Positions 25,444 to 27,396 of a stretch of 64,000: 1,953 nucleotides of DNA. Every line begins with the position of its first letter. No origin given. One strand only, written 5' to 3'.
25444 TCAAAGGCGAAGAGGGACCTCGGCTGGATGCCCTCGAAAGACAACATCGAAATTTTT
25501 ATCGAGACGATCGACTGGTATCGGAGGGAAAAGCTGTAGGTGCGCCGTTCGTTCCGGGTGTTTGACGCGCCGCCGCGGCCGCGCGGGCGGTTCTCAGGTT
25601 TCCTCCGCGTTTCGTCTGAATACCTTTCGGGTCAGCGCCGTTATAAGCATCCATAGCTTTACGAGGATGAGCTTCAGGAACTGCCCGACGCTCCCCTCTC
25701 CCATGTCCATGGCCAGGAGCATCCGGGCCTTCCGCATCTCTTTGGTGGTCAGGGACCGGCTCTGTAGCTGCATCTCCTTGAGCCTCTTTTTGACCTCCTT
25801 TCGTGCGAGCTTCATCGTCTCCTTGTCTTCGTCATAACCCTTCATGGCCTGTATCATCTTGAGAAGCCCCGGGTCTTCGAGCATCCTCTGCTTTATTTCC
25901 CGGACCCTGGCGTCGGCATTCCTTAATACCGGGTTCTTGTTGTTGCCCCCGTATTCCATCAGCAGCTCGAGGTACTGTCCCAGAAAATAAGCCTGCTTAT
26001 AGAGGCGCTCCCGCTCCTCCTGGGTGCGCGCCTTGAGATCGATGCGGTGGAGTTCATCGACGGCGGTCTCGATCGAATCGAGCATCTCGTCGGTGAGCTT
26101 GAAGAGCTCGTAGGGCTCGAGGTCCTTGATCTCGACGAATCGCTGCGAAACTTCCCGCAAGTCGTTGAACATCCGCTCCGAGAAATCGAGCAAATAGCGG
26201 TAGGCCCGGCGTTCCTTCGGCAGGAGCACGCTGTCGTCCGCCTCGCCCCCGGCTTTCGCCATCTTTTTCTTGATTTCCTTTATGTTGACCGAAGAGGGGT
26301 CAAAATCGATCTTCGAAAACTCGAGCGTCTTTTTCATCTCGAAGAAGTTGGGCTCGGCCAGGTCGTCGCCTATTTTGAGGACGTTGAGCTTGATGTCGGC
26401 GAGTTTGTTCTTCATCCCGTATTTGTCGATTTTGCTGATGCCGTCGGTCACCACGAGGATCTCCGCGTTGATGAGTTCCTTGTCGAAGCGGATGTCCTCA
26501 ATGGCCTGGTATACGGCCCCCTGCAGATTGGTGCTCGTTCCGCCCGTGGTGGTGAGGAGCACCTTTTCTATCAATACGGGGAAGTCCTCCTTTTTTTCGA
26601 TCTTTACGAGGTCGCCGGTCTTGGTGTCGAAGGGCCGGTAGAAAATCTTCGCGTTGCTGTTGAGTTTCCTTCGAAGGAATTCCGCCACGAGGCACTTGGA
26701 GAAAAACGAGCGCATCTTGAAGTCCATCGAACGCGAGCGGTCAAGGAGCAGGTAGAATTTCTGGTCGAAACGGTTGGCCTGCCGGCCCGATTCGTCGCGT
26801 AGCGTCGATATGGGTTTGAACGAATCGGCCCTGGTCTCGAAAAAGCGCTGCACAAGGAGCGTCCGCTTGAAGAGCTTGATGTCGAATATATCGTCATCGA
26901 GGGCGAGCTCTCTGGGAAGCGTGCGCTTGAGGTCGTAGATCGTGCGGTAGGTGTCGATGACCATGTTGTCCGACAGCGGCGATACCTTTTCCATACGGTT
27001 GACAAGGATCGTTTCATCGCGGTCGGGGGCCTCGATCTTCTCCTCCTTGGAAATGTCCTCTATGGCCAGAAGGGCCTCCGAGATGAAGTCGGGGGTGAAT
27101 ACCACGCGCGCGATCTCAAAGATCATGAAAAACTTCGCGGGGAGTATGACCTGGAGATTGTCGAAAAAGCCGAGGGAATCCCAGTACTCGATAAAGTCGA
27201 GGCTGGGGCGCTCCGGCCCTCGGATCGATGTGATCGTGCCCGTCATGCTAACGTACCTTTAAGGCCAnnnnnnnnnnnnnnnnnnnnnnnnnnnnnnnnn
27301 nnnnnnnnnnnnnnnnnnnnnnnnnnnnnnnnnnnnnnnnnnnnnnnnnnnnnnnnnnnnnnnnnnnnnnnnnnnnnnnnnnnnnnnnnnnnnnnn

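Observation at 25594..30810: Four-gene operon: membrane protein, DivL-like Tyr-substituted histidine-kinase homolog, RavA/MoxR-like AAA+ with atypical P-loop, and a vWA/MIDAS protein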

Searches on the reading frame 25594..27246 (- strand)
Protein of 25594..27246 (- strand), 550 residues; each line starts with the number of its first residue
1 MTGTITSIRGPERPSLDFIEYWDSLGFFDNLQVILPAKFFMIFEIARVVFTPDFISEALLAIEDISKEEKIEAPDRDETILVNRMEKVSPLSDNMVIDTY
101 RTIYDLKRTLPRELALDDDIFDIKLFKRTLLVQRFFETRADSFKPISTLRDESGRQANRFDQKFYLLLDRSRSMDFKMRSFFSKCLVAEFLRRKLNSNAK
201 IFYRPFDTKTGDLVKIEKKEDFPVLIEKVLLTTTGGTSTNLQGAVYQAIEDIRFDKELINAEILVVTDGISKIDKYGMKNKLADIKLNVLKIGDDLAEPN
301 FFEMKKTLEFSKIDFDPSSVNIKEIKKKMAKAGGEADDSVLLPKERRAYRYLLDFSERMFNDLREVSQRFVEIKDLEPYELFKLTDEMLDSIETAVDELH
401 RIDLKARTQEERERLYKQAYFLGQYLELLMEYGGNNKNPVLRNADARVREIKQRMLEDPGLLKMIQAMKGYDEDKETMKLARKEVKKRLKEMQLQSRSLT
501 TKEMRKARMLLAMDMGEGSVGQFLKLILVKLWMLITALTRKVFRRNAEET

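Call 3: search_protein_families(library=pfam, proteins=[window:25594-27246:-], max_evalue=0.1)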
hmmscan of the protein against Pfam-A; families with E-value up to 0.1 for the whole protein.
window:25594-27246:- (550 aa): 0 families

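Call 4: search_protein_families(library=ncbifam, proteins=[window:25594-27246:-], max_evalue=0.1)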
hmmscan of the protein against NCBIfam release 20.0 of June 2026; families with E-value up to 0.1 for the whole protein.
window:25594-27246:- (550 aa): 0 families

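Call 5: search_protein_families(library=padloc, proteins=[window:25594-27246:-], max_evalue=0.1)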
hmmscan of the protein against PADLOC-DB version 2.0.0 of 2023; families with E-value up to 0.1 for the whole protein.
window:25594-27246:- (550 aa): 0 families

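Call 6: search_solved_structures(query=window:25594-27246:-, max_evalue=10, show_alignments=2)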
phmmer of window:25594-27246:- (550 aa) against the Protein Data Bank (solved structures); distinct sequences matched with E-value up to 10: 2.
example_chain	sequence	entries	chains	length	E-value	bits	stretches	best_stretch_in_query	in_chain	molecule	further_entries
4f1j_A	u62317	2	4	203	0.14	14.2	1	164-293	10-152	Thrombospondin related anonymous protein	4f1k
5cqs_A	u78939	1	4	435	0.52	12.2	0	358-476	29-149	Elongator complex protein 1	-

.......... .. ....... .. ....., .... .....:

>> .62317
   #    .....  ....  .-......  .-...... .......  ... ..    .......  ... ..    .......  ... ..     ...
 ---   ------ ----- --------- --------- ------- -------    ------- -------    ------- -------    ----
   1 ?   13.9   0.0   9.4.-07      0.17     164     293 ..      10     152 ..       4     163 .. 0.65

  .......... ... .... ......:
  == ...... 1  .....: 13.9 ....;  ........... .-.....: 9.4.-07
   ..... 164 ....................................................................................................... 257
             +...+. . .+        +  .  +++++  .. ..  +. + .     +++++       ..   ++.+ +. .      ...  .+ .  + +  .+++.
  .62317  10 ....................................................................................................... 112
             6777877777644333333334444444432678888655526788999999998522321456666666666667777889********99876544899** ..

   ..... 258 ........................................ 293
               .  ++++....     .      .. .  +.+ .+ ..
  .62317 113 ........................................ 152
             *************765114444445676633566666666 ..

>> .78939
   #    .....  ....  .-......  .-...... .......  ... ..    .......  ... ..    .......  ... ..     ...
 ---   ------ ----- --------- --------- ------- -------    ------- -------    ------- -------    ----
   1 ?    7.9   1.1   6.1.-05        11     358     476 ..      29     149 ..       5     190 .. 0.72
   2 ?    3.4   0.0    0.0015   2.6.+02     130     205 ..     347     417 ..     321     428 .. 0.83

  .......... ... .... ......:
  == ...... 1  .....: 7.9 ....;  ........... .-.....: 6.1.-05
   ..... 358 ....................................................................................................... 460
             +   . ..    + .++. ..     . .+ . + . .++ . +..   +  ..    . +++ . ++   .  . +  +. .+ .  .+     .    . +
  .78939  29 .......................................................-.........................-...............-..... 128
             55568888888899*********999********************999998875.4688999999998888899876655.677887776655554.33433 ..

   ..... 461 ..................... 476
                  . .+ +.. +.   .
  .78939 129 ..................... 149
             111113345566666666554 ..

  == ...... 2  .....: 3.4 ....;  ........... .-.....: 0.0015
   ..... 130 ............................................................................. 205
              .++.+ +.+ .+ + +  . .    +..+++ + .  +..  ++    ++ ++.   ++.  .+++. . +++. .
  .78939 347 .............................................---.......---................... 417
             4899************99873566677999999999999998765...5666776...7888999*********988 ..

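Call 10: find_homologous_proteins(query=window:25594-27246:-, max_evalue=0.001)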
Query window:25594-27246:- (550 aa): 293 proteins with E <= 0.001 among 8000 candidates; the best 120 are listed.
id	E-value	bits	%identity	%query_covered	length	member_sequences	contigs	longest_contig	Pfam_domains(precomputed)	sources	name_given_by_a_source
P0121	0.0e+0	1185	100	100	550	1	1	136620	-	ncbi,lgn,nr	ncbi:MAG TPA: hypothetical protein VLM75_12130 [Spirochaetota bacterium]|nr:hypothetical protein [Sp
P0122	0.0e+0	1128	94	100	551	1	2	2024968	-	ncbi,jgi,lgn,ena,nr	ncbi:MAG: hypothetical protein MUC76_08030 [Spirochaetes bacterium]|jgi:hypothetical protein|nr:hypo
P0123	0.0e+0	1126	94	100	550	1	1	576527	-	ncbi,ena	-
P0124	0.0e+0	1120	93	100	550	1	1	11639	-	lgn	-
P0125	0.0e+0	1120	93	100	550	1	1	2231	-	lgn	-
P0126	0.0e+0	1119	93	100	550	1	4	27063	-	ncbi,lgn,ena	-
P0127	0.0e+0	1119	93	100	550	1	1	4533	-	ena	-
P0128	0.0e+0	1118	93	100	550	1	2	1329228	-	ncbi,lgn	ncbi:MAG: hypothetical protein AB2L13_15695 [Spirochaetota bacterium]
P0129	0.0e+0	1118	93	100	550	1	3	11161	-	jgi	jgi:hypothetical protein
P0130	0.0e+0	1117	93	100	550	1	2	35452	-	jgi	jgi:hypothetical protein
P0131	0.0e+0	1114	93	100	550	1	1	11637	-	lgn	-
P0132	0.0e+0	1113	93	100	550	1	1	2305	-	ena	-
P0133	0.0e+0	1107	92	99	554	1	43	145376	-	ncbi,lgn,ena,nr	ncbi:MAG: hypothetical protein KBA15_11480 [Spirochaetes bacterium]|nr:hypothetical protein [Spiroch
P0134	0.0e+0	1106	92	99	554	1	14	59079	-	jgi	jgi:hypothetical protein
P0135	0.0e+0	1105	92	99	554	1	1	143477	-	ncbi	-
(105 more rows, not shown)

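Call 15: find_related_loci(query=A2, collection=genome_contigs, flank=8000)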
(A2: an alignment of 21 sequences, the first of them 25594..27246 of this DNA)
Query A2 (550 aa) in genome_contigs; peptide patterns used: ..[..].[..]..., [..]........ (x = any residue, [..] = any of these).
122 stretches matched a pattern; 59 encode a relative of the query (tblastn E <= 1e-3); 59 distinct loci.
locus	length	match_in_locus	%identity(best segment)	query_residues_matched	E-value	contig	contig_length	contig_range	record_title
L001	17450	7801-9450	94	1-550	0e+0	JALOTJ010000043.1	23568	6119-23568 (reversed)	MAG: Spirochaetes bacterium isolate Prado230 scaffold_2181, whole genome shotgun sequence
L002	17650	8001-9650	94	1-550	0e+0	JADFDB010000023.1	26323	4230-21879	MAG: Spirochaetes bacterium isolate QR_Bin.4 NODE_23_length_26323_cov_16.658, whole genome shotgun sequence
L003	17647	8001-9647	93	1-549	0e+0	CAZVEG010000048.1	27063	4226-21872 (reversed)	MAG TPA_asm: uncultured Leptospirales bacterium isolate binchicken_co269_219 genome assembly, contig: NODE_1526_length_2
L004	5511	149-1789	92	1-547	0e+0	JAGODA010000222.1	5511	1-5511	MAG: Spirochaetes bacterium isolate Go_SlDig_bin_136 Go_SlDig_49395_length_5511_cov_4.908061, whole genome shotgun seque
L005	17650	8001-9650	79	5-546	0e+0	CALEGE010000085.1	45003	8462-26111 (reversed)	MAG TPA_asm: uncultured Spirochaetia bacterium isolate SRR1562008_bin.80_CONCOCT_v1.1_MAG genome assembly, contig: ERZ72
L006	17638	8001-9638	77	3-550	0e+0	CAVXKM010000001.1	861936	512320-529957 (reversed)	MAG: uncultured Spirochaetota bacterium isolate MFD02979.bin.2.4 genome assembly, contig: contig_15191, whole genome sho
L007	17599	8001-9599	75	12-545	0e+0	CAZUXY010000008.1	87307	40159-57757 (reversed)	MAG TPA_asm: uncultured Leptospirales bacterium isolate binchicken_co27_239 genome assembly, contig: NODE_403_length_873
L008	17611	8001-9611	68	11-549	0e+0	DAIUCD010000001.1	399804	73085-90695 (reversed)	MAG TPA_asm: Spirochaetota bacterium isolate CTOTU7684 NODE_24_length_399804_cov_12.881098, whole genome shotgun sequenc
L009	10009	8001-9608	70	2-542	0e+0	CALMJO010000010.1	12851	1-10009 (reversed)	MAG TPA_asm: uncultured Spirochaetes bacterium isolate SRR5215464_bin.19_CONCOCT_v1.1_MAG genome assembly, contig: ERZ78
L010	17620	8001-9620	67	1-542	0e+0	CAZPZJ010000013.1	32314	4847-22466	MAG TPA_asm: uncultured Leptospiraceae bacterium isolate binchicken_co190_123 genome assembly, contig: NODE_2692_length_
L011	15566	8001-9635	66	7-549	0e+0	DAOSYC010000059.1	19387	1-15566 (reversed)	MAG TPA_asm: Spirochaetota bacterium isolate AMR_MDS_2095 NODE_1783_length_19387_cov_7.596938, whole genome shotgun sequ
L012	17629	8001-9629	65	1-545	0e+0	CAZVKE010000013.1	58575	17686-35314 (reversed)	MAG TPA_asm: uncultured Leptospiraceae bacterium isolate SRP216815_co1_157 genome assembly, contig: NODE_574_length_5857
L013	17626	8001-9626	62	1-545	0e+0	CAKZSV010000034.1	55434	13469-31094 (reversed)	MAG: uncultured bacterium isolate N1_Bin_METABAT__35_1 genome assembly, contig: c_000002979675, whole genome shotgun seq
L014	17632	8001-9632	62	1-546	0e+0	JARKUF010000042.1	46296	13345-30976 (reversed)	MAG: Spirochaetota bacterium isolate Seed_metabat.82 k141_180713, whole genome shotgun sequence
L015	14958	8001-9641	60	1-550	0e+0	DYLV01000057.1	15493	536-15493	MAG TPA_asm: Leptospira biflexa isolate SulCav_AS07-7_2_45_10 SulCav_AS07_7_3803_length_15493_cov_5_664983, whole genome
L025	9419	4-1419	64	72-545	0e+0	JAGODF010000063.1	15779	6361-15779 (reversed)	MAG: Spirochaetes bacterium isolate Go_SlDig_bin_460 Go_SlDig_10832_length_15779_cov_4.338551, whole genome shotgun sequ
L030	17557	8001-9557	55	15-528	0e+0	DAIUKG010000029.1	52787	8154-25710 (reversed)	MAG TPA_asm: Spirochaetota bacterium isolate CTOTU18769 NODE_464_length_52787_cov_9.238280, whole genome shotgun sequenc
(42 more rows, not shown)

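Call 23: predict_structure(alignment_id=A2)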
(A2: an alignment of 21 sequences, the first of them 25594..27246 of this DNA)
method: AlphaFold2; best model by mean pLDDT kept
length: 550 residues; sequences in the alignment: 21
mean_pLDDT: 60.5   pTM: 0.50
mean pLDDT of the five models: 60.5, 57.0, 52.4, 50.1, 47.1
residues with pLDDT >= 90: 0; 70-90: 177; 50-70: 229; < 50: 144
segments of 3 or more residues with pLDDT < 50: 1-13, 44-105, 111-160, 172-175, 234-238, 514-516, 547-550
pLDDT, mean of each block of 10 residues (from residue 1): 32 53 64 56 40 40 43 35 32 38 51 44 36 33 33 38 68 51 66 64 61 63 64 51 80 73 73 78 80 63 61 60 69 65 74 74 80 62 71 81 77 76 75 72 85 79 64 60 70 60 61 53 65 75 54
secondary structure, 60 per line:
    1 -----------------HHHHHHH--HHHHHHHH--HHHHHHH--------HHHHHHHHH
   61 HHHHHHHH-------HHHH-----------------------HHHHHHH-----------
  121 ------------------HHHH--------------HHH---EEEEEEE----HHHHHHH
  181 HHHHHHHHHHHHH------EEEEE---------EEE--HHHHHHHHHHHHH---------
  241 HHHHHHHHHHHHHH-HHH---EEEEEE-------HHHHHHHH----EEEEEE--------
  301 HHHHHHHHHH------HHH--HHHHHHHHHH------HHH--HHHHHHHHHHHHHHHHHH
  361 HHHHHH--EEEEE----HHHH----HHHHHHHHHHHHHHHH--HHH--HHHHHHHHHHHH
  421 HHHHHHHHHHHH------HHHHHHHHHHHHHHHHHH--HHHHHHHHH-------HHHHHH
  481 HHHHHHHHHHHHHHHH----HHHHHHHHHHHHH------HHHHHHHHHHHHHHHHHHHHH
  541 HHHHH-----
elements in order: H18-24 H27-34 H37-43 H52-68 H76-79 H103-109 H139-142 E163-169 H174-193 E200-204 E214-216 H219-231 H241-254 E262-267 H275-282 E287-292 H301-310 H322-331 H343-366 E369-373 H378-381 H386-401 H409-432 H439-456 H459-467 H475-496 H501-513 H520-545
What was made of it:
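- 25612..25695 (-): C-terminal hydrophobic/amphipathic helix (residues 518-545) followed by a basic tail. It is a candidate membrane-binding element. The AF2 model has a helix at 520-545 (call 23).
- On ViaA: vWA lies at residues about 160-300, followed by a 250-aa helical domain (call 23).
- Here the region C-terminal to vWA is all-helical (call 23) and no such third protein exists.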

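Call 24: search_protein_representatives(alignment_id=A2)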
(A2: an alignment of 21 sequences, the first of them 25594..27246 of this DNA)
Query: 21 sequences, 551 profile positions. Proteins with E-value up to 0.001 (for the whole library): 496; up to 1e-10: 186; up to 1e-30: 46. The best 150 are listed.
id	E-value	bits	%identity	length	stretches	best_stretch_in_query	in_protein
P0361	1.2e-219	746.9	-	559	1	1-548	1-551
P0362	2.2e-217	739.4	-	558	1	16-539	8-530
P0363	1.2e-207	707.3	-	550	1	7-538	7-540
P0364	2.2e-187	640.4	-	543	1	1-541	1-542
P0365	1.4e-169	581.7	-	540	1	11-542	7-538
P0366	7.0e-161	552.9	-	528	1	17-547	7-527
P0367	1.1e-160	552.3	-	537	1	13-538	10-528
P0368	9.0e-160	549.2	-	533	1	17-538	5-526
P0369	5.2e-154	530.2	-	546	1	10-542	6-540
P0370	1.4e-130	452.9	-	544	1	13-488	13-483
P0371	4.7e-130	451.1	-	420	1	174-549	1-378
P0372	2.3e-123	429.1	-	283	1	7-278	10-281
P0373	1.2e-119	416.9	-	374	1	190-548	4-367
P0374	1.2e-115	403.6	-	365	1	174-538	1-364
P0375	1.1e-114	400.4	-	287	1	258-542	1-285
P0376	2.1e-105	369.8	-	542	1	17-504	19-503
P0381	4.3e-56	207.0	-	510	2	16-312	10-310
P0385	5.5e-48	180.2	-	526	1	10-509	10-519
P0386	2.2e-46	175.0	-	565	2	23-309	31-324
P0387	2.8e-44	168.0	-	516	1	15-480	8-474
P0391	4.6e-41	157.4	-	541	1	10-510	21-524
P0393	8.3e-40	153.3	-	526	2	17-294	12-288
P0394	8.7e-40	153.2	-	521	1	14-458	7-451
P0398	4.5e-38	147.5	-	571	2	35-292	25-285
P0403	9.7e-35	136.5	-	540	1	7-459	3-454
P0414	9.6e-28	113.4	-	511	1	27-469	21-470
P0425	4.2e-23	98.1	-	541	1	34-456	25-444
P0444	7.1e-18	80.9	-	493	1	89-290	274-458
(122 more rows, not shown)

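Call 25: search_protein_families(library=pfam, proteins=[P0376, P0381, P0385, P0386, P0391, P0394, P0403, P0414, P0425, P0444], max_evalue=0.01)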
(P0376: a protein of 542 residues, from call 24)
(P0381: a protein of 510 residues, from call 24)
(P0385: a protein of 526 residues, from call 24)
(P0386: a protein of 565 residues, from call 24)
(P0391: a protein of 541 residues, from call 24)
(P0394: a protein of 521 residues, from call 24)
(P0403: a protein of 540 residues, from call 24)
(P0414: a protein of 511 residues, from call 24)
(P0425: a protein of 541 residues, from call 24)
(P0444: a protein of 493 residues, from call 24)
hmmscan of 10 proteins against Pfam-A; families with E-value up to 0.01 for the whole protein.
P0376 (542 aa): 0 families

P0381 (510 aa): 3 families
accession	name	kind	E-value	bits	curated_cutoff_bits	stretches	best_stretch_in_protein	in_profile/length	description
PF05762.20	VWA_CoxE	-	3.8e-08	33.5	26.4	1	144-279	43-172/222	VWA domain containing CoxE-like protein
PF13519.12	VWA_2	-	1.5e-07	32.5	27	1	162-266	2-106/107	von Willebrand factor type A domain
PF00092.34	VWA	-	0.008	16.9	23.8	0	161-310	2-155/174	von Willebrand factor type A domain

P0385 (526 aa): 3 families
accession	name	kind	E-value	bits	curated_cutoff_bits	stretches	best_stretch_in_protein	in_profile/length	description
PF13519.12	VWA_2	-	1.2e-06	29.5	27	1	155-259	2-106/107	von Willebrand factor type A domain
PF05762.20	VWA_CoxE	-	6.4e-06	26.2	26.4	1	149-272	53-172/222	VWA domain containing CoxE-like protein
PF10138.15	vWA-TerF-like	-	0.0038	17.9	29.4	1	153-270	3-128/200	vWA found in TerF C terminus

P0386 (565 aa): 2 families
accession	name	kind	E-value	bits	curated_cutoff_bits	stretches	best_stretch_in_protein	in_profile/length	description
PF13519.12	VWA_2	-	5.5e-06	27.4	27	1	179-283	2-106/107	von Willebrand factor type A domain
PF01882.25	DUF58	-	0.00023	20.9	23.4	1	168-307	28-168/216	Protein of unknown function DUF58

P0391 (541 aa): 2 families
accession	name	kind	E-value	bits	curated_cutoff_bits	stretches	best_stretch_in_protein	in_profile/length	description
PF13519.12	VWA_2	-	0.00048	21.1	27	1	167-274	2-106/107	von Willebrand factor type A domain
PF05762.20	VWA_CoxE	-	0.0042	17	26.4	0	162-274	54-159/222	VWA domain containing CoxE-like protein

P0394 (521 aa): 3 families
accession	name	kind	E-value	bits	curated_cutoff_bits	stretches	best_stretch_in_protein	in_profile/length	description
PF05762.20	VWA_CoxE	-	8.5e-07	29.1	26.4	1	140-265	51-172/222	VWA domain containing CoxE-like protein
PF13519.12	VWA_2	-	1.8e-05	25.7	27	1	148-252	2-106/107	von Willebrand factor type A domain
PF00092.34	VWA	-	0.00026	21.7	23.8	1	147-282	2-145/174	von Willebrand factor type A domain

P0403 (540 aa): 1 family
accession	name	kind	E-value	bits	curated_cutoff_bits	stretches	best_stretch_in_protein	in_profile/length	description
PF13519.12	VWA_2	-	0.00017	22.6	27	1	150-255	1-106/107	von Willebrand factor type A domain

P0414 (511 aa): 2 families
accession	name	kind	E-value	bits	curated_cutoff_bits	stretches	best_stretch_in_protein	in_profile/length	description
PF00092.34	VWA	-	2.6e-06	28.2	23.8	1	161-269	2-113/174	von Willebrand factor type A domain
PF13519.12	VWA_2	-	0.00037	21.5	27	1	162-269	2-106/107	von Willebrand factor type A domain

P0425 (541 aa): 2 families
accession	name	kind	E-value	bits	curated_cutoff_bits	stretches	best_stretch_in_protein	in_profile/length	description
PF00092.34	VWA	-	1.8e-07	32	23.8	1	153-298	2-140/174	von Willebrand factor type A domain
PF13519.12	VWA_2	-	0.00066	20.7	27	1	154-261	2-106/107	von Willebrand factor type A domain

P0444 (493 aa): 3 families
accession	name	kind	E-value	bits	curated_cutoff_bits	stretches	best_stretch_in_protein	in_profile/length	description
PF13519.12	VWA_2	-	1.3e-08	35.8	27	1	332-440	2-107/107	von Willebrand factor type A domain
PF00092.34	VWA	-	8.8e-06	26.5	23.8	1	331-475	2-152/174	von Willebrand factor type A domain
PF05762.20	VWA_CoxE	-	3.9e-05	23.6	26.4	1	322-442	49-162/222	VWA domain containing CoxE-like protein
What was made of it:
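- Checked: Distant full-length homologs pass the Pfam VWA_2, VWA or VWA_CoxE cut-offs (call 25).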
